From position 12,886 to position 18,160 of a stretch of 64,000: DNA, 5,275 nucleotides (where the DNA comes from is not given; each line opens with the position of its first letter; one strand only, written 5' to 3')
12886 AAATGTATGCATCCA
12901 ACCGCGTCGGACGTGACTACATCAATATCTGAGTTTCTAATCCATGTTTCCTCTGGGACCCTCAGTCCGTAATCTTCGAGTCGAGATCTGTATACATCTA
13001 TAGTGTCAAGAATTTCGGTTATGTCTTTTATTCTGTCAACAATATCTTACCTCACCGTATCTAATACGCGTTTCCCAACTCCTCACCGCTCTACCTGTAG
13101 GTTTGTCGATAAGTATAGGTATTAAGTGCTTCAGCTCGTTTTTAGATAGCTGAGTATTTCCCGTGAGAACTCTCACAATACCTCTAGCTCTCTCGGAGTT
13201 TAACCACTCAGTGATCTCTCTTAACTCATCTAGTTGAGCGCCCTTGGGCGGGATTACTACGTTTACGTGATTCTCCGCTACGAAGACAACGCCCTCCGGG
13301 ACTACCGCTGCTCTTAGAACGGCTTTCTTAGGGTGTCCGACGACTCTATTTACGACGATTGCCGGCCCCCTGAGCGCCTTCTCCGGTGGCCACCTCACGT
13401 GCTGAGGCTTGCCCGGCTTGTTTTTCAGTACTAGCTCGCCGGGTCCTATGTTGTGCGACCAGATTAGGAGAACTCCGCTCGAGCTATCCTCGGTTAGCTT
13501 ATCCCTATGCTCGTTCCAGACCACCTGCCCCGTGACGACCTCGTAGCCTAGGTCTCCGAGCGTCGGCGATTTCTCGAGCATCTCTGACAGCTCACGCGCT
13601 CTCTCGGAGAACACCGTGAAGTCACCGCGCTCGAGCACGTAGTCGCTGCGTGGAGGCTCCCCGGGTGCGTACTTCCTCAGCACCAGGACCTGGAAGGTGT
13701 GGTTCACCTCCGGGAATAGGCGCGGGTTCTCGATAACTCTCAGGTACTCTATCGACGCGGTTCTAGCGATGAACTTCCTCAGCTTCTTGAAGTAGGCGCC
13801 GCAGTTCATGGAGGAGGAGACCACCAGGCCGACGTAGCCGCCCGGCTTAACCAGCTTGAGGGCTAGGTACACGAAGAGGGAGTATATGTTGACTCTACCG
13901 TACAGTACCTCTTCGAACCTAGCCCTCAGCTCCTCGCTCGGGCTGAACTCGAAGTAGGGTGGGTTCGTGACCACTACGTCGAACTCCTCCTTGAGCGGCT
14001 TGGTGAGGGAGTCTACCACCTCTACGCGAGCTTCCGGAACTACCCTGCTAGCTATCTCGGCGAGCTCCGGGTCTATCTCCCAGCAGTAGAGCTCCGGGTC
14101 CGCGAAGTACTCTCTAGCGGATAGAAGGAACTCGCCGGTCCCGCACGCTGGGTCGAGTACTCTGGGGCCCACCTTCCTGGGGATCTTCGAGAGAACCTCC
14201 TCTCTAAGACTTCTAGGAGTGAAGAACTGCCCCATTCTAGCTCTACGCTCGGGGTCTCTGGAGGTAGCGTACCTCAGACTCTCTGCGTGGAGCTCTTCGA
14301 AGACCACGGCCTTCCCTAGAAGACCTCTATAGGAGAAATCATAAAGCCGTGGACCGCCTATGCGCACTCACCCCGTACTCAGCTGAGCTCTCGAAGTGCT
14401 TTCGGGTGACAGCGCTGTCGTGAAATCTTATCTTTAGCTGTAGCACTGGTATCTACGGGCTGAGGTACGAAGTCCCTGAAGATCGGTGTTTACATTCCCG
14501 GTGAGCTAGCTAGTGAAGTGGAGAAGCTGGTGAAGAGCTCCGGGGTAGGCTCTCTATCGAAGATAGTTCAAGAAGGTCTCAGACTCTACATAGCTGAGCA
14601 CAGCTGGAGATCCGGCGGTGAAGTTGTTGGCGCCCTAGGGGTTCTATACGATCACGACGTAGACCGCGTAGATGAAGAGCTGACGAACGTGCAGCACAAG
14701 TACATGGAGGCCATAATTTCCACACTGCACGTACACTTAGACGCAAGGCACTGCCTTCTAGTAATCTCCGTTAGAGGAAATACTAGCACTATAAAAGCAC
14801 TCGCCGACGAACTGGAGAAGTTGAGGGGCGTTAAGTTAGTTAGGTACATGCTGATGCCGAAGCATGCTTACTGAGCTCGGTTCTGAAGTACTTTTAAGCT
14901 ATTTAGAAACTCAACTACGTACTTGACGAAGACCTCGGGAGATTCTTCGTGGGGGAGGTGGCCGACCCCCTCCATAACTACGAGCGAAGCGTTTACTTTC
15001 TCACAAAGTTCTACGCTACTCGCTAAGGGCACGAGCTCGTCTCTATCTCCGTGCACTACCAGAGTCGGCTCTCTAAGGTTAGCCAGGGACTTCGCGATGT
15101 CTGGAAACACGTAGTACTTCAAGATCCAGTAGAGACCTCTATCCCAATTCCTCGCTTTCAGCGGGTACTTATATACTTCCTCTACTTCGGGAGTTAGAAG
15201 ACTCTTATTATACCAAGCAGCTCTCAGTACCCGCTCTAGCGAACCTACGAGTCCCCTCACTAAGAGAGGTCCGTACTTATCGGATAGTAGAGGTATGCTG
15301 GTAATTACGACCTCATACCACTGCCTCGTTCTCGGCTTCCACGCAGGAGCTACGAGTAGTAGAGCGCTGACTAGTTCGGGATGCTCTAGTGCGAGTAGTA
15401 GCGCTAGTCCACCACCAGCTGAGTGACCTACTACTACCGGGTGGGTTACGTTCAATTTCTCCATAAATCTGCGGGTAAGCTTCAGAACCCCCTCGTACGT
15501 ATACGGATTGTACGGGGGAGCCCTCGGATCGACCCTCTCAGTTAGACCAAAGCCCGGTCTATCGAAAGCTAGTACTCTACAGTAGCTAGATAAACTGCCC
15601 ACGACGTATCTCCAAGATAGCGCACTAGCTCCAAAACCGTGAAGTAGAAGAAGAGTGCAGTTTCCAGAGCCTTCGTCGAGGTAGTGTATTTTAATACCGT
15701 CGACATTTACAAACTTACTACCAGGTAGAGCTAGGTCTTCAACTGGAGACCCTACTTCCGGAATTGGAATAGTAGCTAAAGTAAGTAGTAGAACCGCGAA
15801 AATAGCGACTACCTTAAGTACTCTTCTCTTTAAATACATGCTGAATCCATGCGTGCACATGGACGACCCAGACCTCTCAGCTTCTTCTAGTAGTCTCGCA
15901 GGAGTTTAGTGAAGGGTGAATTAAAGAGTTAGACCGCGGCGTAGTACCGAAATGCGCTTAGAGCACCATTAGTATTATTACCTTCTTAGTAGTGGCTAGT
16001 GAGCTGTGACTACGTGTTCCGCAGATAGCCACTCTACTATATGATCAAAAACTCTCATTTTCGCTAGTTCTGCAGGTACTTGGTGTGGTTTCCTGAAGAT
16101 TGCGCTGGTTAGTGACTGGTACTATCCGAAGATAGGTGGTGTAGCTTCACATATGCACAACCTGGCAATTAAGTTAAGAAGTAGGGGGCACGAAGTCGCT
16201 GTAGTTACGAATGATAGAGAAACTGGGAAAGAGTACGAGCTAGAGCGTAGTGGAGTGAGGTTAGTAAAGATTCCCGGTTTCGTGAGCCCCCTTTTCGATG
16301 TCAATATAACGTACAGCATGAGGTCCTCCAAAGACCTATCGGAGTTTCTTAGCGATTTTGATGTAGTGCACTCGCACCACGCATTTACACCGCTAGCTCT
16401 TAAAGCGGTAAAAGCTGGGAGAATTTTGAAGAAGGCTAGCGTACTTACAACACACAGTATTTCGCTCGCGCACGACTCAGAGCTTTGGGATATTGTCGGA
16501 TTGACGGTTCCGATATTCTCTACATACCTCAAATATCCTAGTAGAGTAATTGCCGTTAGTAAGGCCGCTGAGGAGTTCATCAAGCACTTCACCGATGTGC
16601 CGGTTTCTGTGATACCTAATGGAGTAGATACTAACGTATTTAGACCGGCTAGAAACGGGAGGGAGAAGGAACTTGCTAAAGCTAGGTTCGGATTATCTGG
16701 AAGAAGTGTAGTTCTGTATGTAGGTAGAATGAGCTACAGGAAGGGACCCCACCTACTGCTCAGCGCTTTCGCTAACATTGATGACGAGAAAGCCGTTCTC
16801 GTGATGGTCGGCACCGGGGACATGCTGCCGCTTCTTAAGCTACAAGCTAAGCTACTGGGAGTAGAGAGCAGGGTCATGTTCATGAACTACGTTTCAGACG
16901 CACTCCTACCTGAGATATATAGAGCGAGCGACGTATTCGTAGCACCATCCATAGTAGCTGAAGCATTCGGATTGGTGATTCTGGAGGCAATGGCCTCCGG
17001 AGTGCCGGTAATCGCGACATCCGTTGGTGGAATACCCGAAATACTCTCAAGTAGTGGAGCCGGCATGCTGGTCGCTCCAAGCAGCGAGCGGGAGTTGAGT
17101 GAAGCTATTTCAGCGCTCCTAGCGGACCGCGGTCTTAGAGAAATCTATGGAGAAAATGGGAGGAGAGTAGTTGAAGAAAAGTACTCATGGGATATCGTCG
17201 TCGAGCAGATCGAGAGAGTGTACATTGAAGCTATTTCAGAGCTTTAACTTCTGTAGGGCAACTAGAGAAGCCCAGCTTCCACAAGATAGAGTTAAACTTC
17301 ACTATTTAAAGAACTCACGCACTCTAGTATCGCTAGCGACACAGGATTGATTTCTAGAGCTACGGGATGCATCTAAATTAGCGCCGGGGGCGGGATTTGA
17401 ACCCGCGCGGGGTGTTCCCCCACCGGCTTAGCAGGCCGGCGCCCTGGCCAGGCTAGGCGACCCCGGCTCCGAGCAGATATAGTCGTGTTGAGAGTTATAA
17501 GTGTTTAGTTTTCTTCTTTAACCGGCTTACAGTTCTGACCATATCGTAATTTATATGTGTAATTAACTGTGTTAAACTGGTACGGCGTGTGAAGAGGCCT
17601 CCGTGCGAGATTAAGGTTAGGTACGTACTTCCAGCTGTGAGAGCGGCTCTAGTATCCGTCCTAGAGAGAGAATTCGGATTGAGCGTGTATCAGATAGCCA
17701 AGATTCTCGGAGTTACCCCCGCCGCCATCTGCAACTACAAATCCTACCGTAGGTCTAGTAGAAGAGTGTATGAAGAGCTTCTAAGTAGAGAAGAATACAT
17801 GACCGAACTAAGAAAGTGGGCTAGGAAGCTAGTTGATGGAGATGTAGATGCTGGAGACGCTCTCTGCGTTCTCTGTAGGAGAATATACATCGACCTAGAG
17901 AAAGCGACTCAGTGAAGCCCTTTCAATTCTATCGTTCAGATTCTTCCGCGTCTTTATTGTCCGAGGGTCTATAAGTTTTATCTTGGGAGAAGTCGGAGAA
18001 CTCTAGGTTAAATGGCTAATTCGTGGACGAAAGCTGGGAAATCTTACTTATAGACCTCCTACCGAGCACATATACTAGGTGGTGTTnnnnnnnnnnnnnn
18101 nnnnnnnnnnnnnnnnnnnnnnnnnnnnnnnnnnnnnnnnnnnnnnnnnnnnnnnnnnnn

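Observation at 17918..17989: Dispersed 48-105 nt repeat family that sits just downstream of stop codons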

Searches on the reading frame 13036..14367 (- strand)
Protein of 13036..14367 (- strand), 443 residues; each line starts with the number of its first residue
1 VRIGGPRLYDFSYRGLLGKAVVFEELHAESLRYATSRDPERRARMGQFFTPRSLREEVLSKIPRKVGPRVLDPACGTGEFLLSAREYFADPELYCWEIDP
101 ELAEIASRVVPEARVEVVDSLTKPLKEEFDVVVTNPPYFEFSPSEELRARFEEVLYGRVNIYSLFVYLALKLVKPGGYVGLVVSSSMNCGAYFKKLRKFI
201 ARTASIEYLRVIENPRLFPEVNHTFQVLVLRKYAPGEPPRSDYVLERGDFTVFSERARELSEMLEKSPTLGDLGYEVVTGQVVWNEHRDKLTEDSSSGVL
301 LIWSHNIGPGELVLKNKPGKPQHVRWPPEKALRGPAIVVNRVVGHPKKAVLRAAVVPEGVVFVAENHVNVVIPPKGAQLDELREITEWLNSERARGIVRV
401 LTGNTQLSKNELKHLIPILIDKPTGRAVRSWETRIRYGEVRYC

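Call 74: search_protein_families(library=pfam, proteins=[window:13036-14367:-], max_evalue=0.001)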
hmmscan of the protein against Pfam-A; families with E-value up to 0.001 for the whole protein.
window:13036-14367:- (443 aa): 7 families
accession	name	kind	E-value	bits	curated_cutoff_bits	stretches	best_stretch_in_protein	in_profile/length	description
PF07669.17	Eco57I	-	1.9e-16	61.1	25.3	1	125-210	71-163/171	Eco57I restriction-modification methylase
PF02384.22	N6_Mtase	-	5.1e-16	59.3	20.4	1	42-234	22-234/311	N-6 DNA Methylase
PF13649.12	Methyltransf_25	-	3.3e-06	28.1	27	1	70-154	1-89/97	Methyltransferase domain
PF05175.20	MTS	-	3.5e-05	24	23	1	59-140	24-110/170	Methyltransferase small domain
PF13489.12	Methyltransf_23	-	0.00015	22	27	1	63-134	18-87/164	Methyltransferase domain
PF01170.24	UPF0020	-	0.00023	21.4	22.3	0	66-138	28-131/197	RMKL-like, methyltransferase domain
PF08241.18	Methyltransf_11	-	0.00075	20.5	21.2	0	71-135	1-67/95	Methyltransferase domain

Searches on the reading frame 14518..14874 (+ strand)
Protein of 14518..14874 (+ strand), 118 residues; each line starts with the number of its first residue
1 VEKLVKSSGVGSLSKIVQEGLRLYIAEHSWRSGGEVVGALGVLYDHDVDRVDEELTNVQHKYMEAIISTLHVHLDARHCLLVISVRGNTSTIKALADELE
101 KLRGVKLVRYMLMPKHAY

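Call 74: search_protein_families(library=pfam, proteins=[window:14518-14874:+], max_evalue=0.001)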
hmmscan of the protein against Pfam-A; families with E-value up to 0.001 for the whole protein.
window:14518-14874:+ (118 aa): 1 family
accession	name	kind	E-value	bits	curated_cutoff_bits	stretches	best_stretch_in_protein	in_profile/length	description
PF08753.17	NikR_C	-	1.5e-25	89.6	22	1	37-112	1-76/77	NikR C terminal nickel binding domain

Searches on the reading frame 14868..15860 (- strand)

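Call 74: search_protein_families(library=pfam, proteins=[window:14868-15860:-], max_evalue=0.001)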
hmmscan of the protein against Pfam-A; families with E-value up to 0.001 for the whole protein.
window:14868-15860:- (330 aa): 9 families
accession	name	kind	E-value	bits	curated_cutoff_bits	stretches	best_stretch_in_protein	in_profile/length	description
PF00561.26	Abhydrolase_1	-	3.9e-31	109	25.8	1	69-308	2-245/245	alpha/beta hydrolase fold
PF12697.13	Abhydrolase_6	-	4.5e-29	103.1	26.3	1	70-312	1-215/217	Alpha/beta hydrolase family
PF12146.15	Hydrolase_4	-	4.5e-17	62.6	27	1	69-306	6-237/239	Serine aminopeptidase, S33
PF20434.5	BD-FAE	-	3.2e-06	27.2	26.8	0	264-288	190-214/215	BD-FAE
PF06821.19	Ser_hydrolase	-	4.4e-06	27.2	22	0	138-176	53-94/172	Serine hydrolase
PF00756.26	Esterase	-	1.6e-05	25.2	22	1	139-182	113-158/251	Putative esterase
PF03096.20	Ndr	-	1.6e-05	24.2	23.3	1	132-320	92-277/283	Ndr family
PF00326.27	Peptidase_S9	-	4.1e-05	23.6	22.6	0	258-290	137-171/213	Prolyl oligopeptidase family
PF03959.19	FSH1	-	0.00025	21.2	21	0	126-298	89-196/211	Serine hydrolase (FSH1)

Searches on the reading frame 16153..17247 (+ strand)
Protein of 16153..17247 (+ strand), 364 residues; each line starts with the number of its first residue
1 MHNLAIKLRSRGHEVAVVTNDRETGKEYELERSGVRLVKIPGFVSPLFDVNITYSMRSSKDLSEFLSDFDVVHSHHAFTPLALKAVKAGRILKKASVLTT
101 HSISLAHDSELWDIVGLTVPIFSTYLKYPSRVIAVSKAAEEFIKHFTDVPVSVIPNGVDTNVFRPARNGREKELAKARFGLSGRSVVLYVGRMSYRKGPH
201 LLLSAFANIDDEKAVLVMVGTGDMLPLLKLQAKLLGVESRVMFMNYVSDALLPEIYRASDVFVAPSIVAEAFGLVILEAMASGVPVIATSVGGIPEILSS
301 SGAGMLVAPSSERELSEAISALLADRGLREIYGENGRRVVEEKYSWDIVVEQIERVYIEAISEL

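Call 13: search_protein_families(library=pfam, proteins=[window:16153-17247:+], max_evalue=0.01)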
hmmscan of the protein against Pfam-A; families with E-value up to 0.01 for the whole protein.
window:16153-17247:+ (364 aa): 8 families
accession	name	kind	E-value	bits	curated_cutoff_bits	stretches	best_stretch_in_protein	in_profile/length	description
PF00534.26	Glycos_transf_1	-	5.8e-44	150.1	26.4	1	182-338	13-171/172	Glycosyl transferases group 1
PF13692.12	Glyco_trans_1_4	-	3e-38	131.7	27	1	185-325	2-142/142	Glycosyl transferases group 1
PF13439.12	Glyco_transf_4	-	8.6e-25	88.1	28.5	1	2-161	9-169/170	Glycosyltransferase Family 4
PF20706.3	GT4-conflict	-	4.8e-15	55.9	26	1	178-352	193-384/385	Family 4 Glycosyltransferase in conflict systems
PF13579.12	Glyco_trans_4_4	-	1e-11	45.9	29.7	1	2-157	8-158/158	Glycosyl transferase 4-like domain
PF13524.12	Glyco_trans_1_2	-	5.1e-09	36.6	25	1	231-354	16-143/144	Glycosyl transferase-like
PF16994.11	Glyco_trans_4_5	-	0.0017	18.5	26.6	1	1-40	21-60/172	Glycosyl-transferase family 4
PF13477.12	Glyco_trans_4_2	-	0.0049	17.5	23.4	0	3-101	15-107/139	Glycosyl transferase 4-like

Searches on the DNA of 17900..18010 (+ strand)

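Call 36: search_rna_families(source=window, start=17900, end=18010, threshold=evalue, max_evalue=10, show_alignments=3)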
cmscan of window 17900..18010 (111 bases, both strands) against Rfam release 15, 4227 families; matches with E-value up to 10: 5.
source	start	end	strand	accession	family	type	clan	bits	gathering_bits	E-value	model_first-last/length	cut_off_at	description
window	17920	17946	+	RF01338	CRISPR-DR25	Gene; CRISPR;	CL00014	19.3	36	0.088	1-25/25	no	CRISPR RNA direct repeat element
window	17920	17943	+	RF01354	CRISPR-DR45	Gene; CRISPR;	-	17.5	37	0.75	1-24/24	no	CRISPR RNA direct repeat element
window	17915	17955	+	RF01615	ceN111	Gene; snRNA; snoRNA; CD-box;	-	14.4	43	3.5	1-70/70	no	Nematode snoRNA ceN111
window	17936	18010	+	RF02173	SMAD5-AS1_1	Gene; lncRNA;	-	8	45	2.4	197-263/263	no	SMAD5 antisense RNA 1 conserved region 1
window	17911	17931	+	RF01952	SOX2OT_exon2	Gene; lncRNA;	-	8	45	9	45-69/69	no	SOX2 overlapping transcript exon 2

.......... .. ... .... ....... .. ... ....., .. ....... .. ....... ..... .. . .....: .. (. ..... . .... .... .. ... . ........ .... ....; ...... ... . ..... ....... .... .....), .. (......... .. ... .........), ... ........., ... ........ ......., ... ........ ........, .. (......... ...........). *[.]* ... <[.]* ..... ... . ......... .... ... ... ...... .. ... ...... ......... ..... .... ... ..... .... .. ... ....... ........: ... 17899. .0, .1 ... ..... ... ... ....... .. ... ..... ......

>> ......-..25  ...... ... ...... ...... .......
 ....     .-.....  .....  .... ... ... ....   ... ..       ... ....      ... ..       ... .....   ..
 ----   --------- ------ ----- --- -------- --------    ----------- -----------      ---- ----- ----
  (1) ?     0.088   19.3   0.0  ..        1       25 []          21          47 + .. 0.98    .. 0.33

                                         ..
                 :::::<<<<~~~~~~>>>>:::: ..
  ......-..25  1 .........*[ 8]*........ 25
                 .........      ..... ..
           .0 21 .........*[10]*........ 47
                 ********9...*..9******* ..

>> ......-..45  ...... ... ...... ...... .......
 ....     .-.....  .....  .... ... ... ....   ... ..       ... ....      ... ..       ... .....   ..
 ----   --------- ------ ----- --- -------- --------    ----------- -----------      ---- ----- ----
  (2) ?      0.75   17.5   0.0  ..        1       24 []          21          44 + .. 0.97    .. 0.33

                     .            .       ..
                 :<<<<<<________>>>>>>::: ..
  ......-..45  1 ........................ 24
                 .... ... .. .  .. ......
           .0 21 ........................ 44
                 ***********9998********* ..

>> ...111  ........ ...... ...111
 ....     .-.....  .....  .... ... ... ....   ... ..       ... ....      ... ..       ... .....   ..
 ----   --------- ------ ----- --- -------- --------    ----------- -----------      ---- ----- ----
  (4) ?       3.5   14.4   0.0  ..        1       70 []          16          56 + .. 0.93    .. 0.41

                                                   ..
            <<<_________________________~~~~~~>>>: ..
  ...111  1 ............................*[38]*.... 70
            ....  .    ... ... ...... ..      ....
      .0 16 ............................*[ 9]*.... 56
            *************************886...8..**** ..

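Call 37: search_dna_similar(query=window:17916-17991:+, collection=phages, mode=distant, max_evalue=10, max_rows=20)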
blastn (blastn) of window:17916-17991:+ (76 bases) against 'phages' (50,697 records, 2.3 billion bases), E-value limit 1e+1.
Records with a match: 34; places in all: 34; records where one place covers at least 80% of the query: 0.
Best place of each record, by identity: >=99% 4; 95-99% 27; 90-95% 2; 80-90% 1.
By first word of the organism name: Gordonia 27; Serratia 3; Streptococcus 2; uncultured 1; Salmonella 1.
By host as written in the record: Gordonia terrae 3612 15; - 3; Gordonia rubripertincta NRRL B-16540 3; Gordonia terrae CAG3 2; Gordonia terrae 3621 2; Gordonia terrae ATCC 3612 2; Streptococcus agalactiae ILRI005 1; Streptococcus canis ERR438797 1; and 5 more.
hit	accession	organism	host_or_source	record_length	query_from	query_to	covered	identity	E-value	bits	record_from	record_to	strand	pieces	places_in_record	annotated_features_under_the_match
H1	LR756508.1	uncultured phage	metagenomic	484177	4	30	36%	88.9%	2e+0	37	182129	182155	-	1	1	record has no annotation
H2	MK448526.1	Streptococcus satellite phage Javan54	Streptococcus agalactiae ILRI005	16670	52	74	30%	91.3%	8e+0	34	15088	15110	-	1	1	integrase/recombinase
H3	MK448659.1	Streptococcus satellite phage Javan89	Streptococcus canis ERR438797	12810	52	74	30%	91.3%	8e+0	34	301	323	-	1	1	integrase/recombinase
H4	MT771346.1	Gordonia phage MichaelScott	Gordonia terrae 3612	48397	19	39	28%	95.2%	8e+0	35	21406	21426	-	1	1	24: membrane protein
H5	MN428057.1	Gordonia phage Suerte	Gordonia rubripertincta NRRL B-16540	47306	19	39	28%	95.2%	8e+0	35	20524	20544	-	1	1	22: membrane protein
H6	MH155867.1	Gordonia phage Easley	Gordonia terrae CAG3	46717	19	39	28%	95.2%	8e+0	35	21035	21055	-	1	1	24: hypothetical protein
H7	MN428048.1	Gordonia phage DobbysSock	Gordonia terrae 3612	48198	19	39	28%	95.2%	8e+0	35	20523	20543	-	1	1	23: hypothetical protein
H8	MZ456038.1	Gordonia phage Shlim410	Gordonia terrae 3612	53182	19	39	28%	95.2%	8e+0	35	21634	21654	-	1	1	24: membrane protein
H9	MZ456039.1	Gordonia phage Samman98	soil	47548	19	39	28%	95.2%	8e+0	35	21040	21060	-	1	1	24: membrane protein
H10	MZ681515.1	Gordonia phage Hortense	Gordonia terrae 3612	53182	19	39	28%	95.2%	8e+0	35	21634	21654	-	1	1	24: membrane protein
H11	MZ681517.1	Gordonia phage Dolores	Gordonia terrae 3612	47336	19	39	28%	95.2%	8e+0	35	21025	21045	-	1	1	24: hypothetical protein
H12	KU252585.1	Gordonia phage Howe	Gordonia terrae 3621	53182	19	39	28%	95.2%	8e+0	35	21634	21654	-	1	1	24: hypothetical protein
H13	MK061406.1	Gordonia phage Adora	Gordonia terrae 3612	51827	19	39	28%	95.2%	8e+0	35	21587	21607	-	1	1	24: hypothetical protein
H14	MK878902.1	Gordonia phage Twinkle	Gordonia terrae 3612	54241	19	39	28%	95.2%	8e+0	35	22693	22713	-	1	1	24: membrane protein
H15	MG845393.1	Gordonia phage Beenie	Gordonia terrae ATCC 3612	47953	19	39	28%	95.2%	8e+0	35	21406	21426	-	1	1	24: hypothetical protein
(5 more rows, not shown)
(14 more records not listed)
